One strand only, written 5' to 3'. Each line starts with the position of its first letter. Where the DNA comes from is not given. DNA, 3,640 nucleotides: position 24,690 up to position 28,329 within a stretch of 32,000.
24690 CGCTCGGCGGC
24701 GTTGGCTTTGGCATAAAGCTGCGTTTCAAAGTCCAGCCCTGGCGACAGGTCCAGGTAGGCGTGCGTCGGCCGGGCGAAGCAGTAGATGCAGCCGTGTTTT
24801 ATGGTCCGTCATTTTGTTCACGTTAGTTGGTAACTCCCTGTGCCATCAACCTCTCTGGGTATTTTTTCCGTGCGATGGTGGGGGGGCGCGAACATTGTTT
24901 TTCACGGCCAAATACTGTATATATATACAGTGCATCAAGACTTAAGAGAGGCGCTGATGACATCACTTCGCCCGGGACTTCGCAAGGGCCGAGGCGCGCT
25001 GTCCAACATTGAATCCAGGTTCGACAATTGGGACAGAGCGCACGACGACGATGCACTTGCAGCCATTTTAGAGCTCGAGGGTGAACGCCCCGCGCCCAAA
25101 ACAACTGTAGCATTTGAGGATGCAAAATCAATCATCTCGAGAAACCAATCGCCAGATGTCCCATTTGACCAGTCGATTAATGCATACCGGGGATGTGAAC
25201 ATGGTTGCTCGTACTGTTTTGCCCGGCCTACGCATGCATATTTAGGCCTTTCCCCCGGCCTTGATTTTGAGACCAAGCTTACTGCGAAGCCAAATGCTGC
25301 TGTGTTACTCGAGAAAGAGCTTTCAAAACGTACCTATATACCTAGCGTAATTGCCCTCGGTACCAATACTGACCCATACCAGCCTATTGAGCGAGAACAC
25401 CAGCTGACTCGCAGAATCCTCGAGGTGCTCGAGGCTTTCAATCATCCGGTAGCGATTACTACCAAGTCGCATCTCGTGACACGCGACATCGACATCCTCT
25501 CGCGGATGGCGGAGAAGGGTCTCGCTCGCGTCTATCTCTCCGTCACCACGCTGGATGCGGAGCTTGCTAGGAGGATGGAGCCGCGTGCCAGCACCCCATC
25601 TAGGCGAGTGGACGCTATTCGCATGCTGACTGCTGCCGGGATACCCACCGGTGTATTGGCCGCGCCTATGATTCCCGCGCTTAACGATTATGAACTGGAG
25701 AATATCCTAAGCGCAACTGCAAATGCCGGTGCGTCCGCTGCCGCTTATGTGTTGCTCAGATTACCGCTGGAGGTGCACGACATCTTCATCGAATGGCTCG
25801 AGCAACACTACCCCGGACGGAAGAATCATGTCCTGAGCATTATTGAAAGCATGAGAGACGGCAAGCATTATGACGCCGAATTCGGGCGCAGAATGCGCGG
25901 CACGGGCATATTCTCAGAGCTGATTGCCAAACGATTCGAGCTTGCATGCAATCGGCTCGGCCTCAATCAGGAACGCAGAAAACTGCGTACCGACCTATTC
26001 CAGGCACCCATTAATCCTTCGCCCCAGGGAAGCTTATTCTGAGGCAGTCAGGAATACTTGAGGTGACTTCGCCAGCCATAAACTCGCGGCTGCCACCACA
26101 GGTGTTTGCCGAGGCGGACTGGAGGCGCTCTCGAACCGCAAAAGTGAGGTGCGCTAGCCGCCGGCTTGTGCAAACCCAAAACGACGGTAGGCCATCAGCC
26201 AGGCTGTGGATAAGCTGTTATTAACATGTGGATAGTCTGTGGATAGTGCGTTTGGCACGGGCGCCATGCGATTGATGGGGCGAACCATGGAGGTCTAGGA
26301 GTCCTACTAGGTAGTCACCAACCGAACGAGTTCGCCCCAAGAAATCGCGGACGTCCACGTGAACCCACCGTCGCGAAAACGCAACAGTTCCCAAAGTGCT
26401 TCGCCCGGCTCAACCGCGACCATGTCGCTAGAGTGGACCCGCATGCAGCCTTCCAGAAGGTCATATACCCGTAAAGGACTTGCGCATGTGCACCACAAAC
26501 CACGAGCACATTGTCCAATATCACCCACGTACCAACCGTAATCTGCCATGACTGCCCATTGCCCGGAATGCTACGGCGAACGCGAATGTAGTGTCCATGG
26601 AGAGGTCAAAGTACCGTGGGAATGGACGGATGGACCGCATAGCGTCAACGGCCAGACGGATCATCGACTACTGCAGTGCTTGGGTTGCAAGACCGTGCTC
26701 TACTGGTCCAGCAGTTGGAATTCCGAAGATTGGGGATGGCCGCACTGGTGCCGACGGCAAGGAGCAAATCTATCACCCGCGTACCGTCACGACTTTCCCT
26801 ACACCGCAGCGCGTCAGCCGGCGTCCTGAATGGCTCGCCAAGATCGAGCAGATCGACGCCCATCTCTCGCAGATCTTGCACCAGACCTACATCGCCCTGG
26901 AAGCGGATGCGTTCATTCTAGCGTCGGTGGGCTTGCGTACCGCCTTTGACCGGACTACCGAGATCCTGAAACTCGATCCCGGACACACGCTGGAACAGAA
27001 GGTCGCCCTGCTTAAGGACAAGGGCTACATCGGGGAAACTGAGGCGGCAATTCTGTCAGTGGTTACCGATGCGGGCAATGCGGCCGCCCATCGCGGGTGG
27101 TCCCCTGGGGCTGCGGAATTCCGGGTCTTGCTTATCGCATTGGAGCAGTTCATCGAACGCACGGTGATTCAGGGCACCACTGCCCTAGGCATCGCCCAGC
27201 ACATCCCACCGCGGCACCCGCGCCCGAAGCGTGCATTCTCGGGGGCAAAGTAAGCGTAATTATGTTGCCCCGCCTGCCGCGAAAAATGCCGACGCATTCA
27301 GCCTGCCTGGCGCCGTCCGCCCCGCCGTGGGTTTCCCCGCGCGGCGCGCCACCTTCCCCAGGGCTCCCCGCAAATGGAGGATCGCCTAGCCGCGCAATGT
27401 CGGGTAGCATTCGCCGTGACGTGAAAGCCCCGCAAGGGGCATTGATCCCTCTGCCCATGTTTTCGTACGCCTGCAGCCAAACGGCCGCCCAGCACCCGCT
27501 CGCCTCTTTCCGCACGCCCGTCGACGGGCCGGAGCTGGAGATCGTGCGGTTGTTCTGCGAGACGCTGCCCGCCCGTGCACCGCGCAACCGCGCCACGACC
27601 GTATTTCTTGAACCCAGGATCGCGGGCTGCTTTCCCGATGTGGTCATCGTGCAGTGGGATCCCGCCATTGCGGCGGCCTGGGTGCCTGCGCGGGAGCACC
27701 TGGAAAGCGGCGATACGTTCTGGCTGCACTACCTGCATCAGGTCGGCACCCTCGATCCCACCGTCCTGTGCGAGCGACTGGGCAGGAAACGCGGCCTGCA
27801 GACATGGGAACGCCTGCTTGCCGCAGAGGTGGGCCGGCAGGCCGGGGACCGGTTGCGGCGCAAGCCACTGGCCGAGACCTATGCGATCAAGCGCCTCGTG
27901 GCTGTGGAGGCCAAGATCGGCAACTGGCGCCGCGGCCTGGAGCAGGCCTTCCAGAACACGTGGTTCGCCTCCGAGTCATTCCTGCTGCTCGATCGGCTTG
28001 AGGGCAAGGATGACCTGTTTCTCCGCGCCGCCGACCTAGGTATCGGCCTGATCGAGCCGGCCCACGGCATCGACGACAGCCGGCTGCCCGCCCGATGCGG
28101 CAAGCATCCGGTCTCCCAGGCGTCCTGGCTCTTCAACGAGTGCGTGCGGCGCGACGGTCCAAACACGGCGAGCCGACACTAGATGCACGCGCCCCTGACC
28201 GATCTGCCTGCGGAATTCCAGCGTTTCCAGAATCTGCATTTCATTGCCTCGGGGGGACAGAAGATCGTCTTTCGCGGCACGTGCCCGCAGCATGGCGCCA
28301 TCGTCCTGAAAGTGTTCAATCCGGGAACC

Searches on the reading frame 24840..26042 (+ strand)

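Call 4: search_protein_families(library=pfam, proteins=[window:24840-26042:+], max_evalue=0.1)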
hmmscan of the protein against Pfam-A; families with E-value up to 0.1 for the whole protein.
window:24840-26042:+ (400 aa): 4 families
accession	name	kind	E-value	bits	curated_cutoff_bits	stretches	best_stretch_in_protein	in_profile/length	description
PF04055.27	Radical_SAM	-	1.5e-19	71.2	29.5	1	113-290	1-163/166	Radical SAM superfamily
PF16263.11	DUF4917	-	0.0078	16.1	28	1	155-242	193-282/311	Domain of unknown function (DUF4917)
PF19238.5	Radical_SAM_2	-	0.036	14.2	26.7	0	220-284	69-131/151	Radical SAM-like domain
PF20903.3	SPL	-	0.069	12.5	27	0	216-278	174-234/338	Spore photoproduct lyase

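Call 7: search_protein_families(library=padloc, proteins=[window:24840-26042:+], max_evalue=0.1)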
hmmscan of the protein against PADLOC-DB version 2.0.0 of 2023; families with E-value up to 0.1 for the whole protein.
window:24840-26042:+ (400 aa): 0 families

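Call 8: search_protein_families(library=ncbifam, proteins=[window:24840-26042:+], max_evalue=0.1)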
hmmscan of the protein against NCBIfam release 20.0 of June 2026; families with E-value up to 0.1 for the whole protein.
window:24840-26042:+ (400 aa): 12 families
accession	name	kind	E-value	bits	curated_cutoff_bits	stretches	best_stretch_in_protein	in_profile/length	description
NF033668.1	rSAM_PA0069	hypoth_equivalog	1.6e-153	510.8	360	1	49-400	1-348/348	PA0069 family radical SAM protein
NF038135.1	rSAM_Rv2578c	equivalog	1.2e-65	221.7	430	1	94-326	44-280/317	Rv2578c family radical SAM protein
NF038136.1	rSAM_Rv_intein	exception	4.3e-58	197.6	700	2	126-326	335-537/574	intein-containing Rv2578c family radical SAM protein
TIGR04470.1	rSAM_mob_pairB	equivalog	1.5e-25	90.1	410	1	94-285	5-183/285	radical SAM mobile pair protein B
TIGR02666.1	moaA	equivalog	4.8e-05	22.5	284.05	1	192-295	82-182/336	GTP 3',8-cyclase MoaA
TIGR03278.1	methan_mark_10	equivalog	5.5e-05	22.2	350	1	192-370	93-265/404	methyl coenzyme M reductase-arginine methyltransferase Mmp10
NF045646.2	rSAM_Se_TrsS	equivalog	0.00037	19.2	490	1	205-295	165-253/441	radical SAM (seleno)protein TrsS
NF045702.1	rSAM_GDGT_ether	equivalog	0.002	16.8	450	1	202-291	165-251/486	tetraether lipid synthase Tes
TIGR04070.1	photo_TT_lyase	equivalog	0.027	13.4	400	1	189-279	147-235/338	spore photoproduct lyase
TIGR04545.1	rSAM_ahbD_hemeb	equivalog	0.028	13.9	500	0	204-306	77-174/339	heme b synthase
TIGR04303.1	GeoRSP_rSAM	equivalog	0.044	13.3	400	1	204-293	79-164/325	GeoRSP system radical SAM/SPASM protein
TIGR02668.1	moaA_archaeal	equivalog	0.07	12.1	325.25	0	193-295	76-175/303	GTP 3',8-cyclase MoaA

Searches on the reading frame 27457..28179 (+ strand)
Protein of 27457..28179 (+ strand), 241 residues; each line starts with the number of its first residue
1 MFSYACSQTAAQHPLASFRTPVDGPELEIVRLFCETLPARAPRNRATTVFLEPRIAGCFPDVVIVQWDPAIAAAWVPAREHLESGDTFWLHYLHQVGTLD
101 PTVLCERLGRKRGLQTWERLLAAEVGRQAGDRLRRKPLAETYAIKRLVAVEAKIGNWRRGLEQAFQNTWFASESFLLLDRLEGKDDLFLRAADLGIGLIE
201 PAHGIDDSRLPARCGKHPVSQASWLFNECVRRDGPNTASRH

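Call 21: find_homologous_proteins(query=window:27457-28179:+, max_evalue=0.00001)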
Query seq(241 aa) (241 aa): 7 proteins with E <= 0.00001 among 2096 candidates.
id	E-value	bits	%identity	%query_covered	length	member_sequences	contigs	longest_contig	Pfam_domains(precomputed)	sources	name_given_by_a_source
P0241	6.5e-155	532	95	100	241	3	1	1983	-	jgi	jgi:hypothetical protein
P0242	2.6e-127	442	79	100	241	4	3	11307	-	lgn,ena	-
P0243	1.6e-99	351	63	100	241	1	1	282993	-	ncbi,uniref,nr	ncbi:hypothetical protein [Cupriavidus sp. SS-3]|uniref:hypothetical protein n=1 Tax=Cupriavidus sp.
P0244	3.5e-98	346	64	100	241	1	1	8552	-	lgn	-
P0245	1.5e-97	344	63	100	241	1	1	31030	-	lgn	-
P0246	1.6e-97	344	62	100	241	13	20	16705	-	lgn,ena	-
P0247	2.0e-28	118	39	87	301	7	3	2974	-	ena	-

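Call 37: predict_structure(alignment_id=A3)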
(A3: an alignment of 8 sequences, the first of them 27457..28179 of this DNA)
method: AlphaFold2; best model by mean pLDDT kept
length: 241 residues; sequences in the alignment: 8
mean_pLDDT: 57.1   pTM: 0.49
mean pLDDT of the five models: 57.1, 47.9, 47.5, 47.4, 46.2
residues with pLDDT >= 90: 21; 70-90: 27; 50-70: 90; < 50: 103
segments of 3 or more residues with pLDDT < 50: 1-61, 152-169, 220-241
pLDDT, mean of each block of 10 residues (from residue 1): 35 34 39 41 40 41 55 62 69 78 91 91 86 78 56 46 47 57 64 65 60 56 46 37 29
secondary structure, 60 per line:
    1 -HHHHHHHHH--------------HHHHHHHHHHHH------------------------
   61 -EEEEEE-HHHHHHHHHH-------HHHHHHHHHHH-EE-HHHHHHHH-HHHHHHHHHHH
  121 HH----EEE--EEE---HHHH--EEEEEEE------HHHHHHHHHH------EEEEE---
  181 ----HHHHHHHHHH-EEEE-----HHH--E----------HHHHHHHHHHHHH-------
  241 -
elements in order: H2-10 H25-36 E62-67 H69-78 H86-96 H101-108 H110-122 E127-129 E132-134 H138-141 E144-150 H157-166 E173-177 H185-194 E196-199 H221-233

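Call 39: search_protein_representatives(alignment_id=A3)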
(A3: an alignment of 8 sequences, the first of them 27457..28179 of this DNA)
Query: 8 sequences, 241 profile positions. Proteins with E-value up to 0.001 (for the whole library): 1181; up to 1e-10: 567; up to 1e-30: 268. The best 150 are listed.
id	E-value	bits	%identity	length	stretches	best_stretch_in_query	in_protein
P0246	1.3e-129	447.1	-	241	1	1-241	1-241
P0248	4.3e-72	258.7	-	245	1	2-234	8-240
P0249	1.4e-62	227.6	-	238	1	1-233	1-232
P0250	3.2e-62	226.4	-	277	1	16-233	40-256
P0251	5.3e-62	225.7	-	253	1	16-233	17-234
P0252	1.8e-61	224.0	-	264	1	14-235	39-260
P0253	4.0e-60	219.5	-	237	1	1-235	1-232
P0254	1.9e-58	214.1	-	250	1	1-236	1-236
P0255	3.3e-58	213.3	-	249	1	12-235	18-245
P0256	7.0e-58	212.2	-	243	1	18-234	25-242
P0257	8.9e-58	211.9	-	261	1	6-234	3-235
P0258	1.2e-57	211.4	-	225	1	18-232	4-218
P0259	2.6e-57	210.4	-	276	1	5-234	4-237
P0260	8.5e-56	205.4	-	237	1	17-232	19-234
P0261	2.4e-55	203.9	-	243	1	6-235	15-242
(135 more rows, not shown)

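Call 44: search_solved_structures(query=A4, max_evalue=10, show_alignments=2)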
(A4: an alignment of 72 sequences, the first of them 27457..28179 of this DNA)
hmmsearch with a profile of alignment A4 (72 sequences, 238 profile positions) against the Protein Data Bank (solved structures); distinct sequences matched with E-value up to 10: 10.
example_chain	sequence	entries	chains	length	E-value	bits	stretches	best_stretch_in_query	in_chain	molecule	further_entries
2p5v_A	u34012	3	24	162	0.0085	18.5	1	82-136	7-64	Transcriptional regulator, LRP/AsnC family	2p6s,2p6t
2dbb_A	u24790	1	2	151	0.07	15.5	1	81-146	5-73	Putative HTH-type transcriptional regulator PH0061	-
7fby_A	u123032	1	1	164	0.083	15.2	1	79-162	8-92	Transcriptional regulatory protein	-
1lnw_A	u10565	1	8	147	0.36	13.1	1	67-138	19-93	Multidrug resistance operon repressor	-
7el2_A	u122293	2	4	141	0.36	13.1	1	82-131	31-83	Homoprotocatechuate degradation operon regulator HpaR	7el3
3mex_A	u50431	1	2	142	0.46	12.8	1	67-138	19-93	Multidrug resistance operon repressor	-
8aga_A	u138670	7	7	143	0.52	12.6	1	71-133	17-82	Transcriptional regulator HosA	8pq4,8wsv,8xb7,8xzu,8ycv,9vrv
3ech_A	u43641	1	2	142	0.54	12.6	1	67-137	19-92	Multidrug resistance operon repressor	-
4zzl_A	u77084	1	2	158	1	11.7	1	71-138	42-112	MULTIDRUG RESISTANCE OPERON REPRESSOR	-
1uly_A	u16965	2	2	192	1.6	11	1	90-142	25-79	hypothetical protein PH1932 | hypothetical transcription regulator protein, PH1932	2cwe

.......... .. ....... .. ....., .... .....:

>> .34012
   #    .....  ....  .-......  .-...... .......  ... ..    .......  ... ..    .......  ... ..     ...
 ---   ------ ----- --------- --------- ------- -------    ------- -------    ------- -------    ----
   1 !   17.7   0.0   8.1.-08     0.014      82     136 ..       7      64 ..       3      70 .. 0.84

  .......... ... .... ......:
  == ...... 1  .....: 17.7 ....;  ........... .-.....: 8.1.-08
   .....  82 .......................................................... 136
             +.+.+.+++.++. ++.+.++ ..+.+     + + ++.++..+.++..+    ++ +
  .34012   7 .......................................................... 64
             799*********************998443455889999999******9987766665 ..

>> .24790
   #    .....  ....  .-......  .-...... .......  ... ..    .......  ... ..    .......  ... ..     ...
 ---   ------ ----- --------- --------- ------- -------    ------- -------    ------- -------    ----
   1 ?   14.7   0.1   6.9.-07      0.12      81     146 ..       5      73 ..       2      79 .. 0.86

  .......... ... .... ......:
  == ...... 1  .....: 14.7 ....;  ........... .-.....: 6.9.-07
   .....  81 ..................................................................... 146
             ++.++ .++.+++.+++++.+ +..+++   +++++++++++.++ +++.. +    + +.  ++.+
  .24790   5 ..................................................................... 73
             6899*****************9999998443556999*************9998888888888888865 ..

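Call 65: fold_search(model_id=the predicted structure, library=pdb)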
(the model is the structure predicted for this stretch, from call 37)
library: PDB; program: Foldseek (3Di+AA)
matches with E <= 10: 153; with E <= 0.001: 0
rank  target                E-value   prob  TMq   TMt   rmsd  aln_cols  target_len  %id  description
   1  1xmx                  3.2e-02  0.41  0.22  0.16  12.9       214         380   14  Crystal structure of protein VC1899 from Vibrio cholerae (released 2004-11-16)
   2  7el2_B                3.1e-01  0.28  0.18  0.32  14.7       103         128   14  Crystal structure of apo-HpaR from Acinetobacter baumannii (released 2022-01-19)
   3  3qld_A                6.8e-01  0.06  0.18  0.13  15.4       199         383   15  Structure of Probable Mandelate Racemase (AaLAA1DRAFT_2112) from Alicyclobacillus Acidocaldarius (released 2011-04-27)
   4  4jba_B                8.9e-01  0.15  0.18  0.30  14.2       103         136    8  Crystal Structure of the Oxidized Form of MarR from E.coli (released 2013-10-16)
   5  2zkz_A                9.5e-01  0.33  0.22  0.51   4.0        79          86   13  Crystal structure of the transcriptional repressor PagR of Bacillus anthracis (released 2009-04-07)
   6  4rs8_B                1.0e+00  0.44  0.19  0.48   3.8        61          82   18  Apo structure of novel pNOB8 plasmid centromere binding protein (released 2015-09-16)
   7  3vb2_B                1.0e+00  0.38  0.21  0.35   7.1        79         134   10  Crystal Structure of the Reduced Form of MarR from E.coli (released 2013-01-30)
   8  7wdq_D                1.1e+00  0.14  0.20  0.16  12.3       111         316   15  DsyB in complex with SAM (released 2022-06-01)
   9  5aiq_B                1.2e+00  0.41  0.22  0.37   7.0        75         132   19  Crystal structure of ligand-free NadR (released 2016-03-02)
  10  2g3w_A                1.2e+00  0.07  0.15  0.19  11.9        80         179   10  The Crystal Structure of YaeQ Protein from Xanthomonas axonopodis pv. citri (released 2007-02-27)
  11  8hil_E                1.2e+00  0.09  0.17  0.20  10.9        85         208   15  A cryo-EM structure of B. oleracea RNA polymerase V at 3.57 Angstrom (released 2023-03-22)
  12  3qld_B                1.2e+00  0.06  0.18  0.13  15.5       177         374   14  Structure of Probable Mandelate Racemase (AaLAA1DRAFT_2112) from Alicyclobacillus Acidocaldarius (released 2011-04-27)
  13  5aip_B                1.3e+00  0.35  0.22  0.36   7.1        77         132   18  Crystal structure of NadR in complex with 4-hydroxyphenylacetate (released 2016-03-02)
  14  1dzf                  1.3e+00  0.20  0.19  0.21   3.3        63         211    6  RPB5 from S.cerevisiae (released 2000-06-09)
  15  6xsr_C                1.3e+00  0.10  0.15  0.05   7.4        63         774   17  Crystal structure of GluA2 AMPA receptor in complex with trans-4-butylcyclohexane carboxylic acid (4-BCCA) inhibitor (released 2020-12-30)
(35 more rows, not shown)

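Call 83: search_protein_families(library=pfam, alignment_id=A4, max_evalue=1)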
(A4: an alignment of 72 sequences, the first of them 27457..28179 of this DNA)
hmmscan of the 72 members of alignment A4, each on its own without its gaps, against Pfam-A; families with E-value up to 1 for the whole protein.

A. member 1, window:27457-28179:+ (241 aa): 0 families

B. families by the number of members that match (of 72 scanned): 35 families (the first 25 are shown)
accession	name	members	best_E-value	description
PF04079.22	SMC_ScpB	5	0.0036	Segregation and condensation complex subunit ScpB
PF25212.1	HVO_A0114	5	0.0086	HVO_A0114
PF01978.25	TrmB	5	0.0094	Sugar-specific transcriptional regulator TrmB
PF14394.12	DUF4423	3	4e-05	Domain of unknown function (DUF4423)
PF16365.12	EutK_C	3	0.02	Ethanolamine utilization protein EutK C-terminus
PF22381.2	Staph_reg_Sar_Rot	3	0.026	Transcriptional regulator SarA/Rot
PF10007.15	DUF2250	2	0.11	Uncharacterized protein conserved in archaea (DUF2250)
PF04620.18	FlaA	1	0.00056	Flagellar filament outer layer protein Flaa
PF13579.12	Glyco_trans_4_4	1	0.0047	Glycosyl transferase 4-like domain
PF13601.12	HTH_34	1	0.007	Winged helix DNA-binding domain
PF02002.24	TFIIE_alpha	1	0.012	TFIIE alpha subunit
PF25657.1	Rota_VP6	1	0.017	Rotavirus intermediate capsid protein VP6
PF17778.7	BLACT_WH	1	0.017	Beta-lactamase associated winged helix domain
PF12802.13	MarR_2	1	0.018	MarR family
PF13730.12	HTH_36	1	0.02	Helix-turn-helix domain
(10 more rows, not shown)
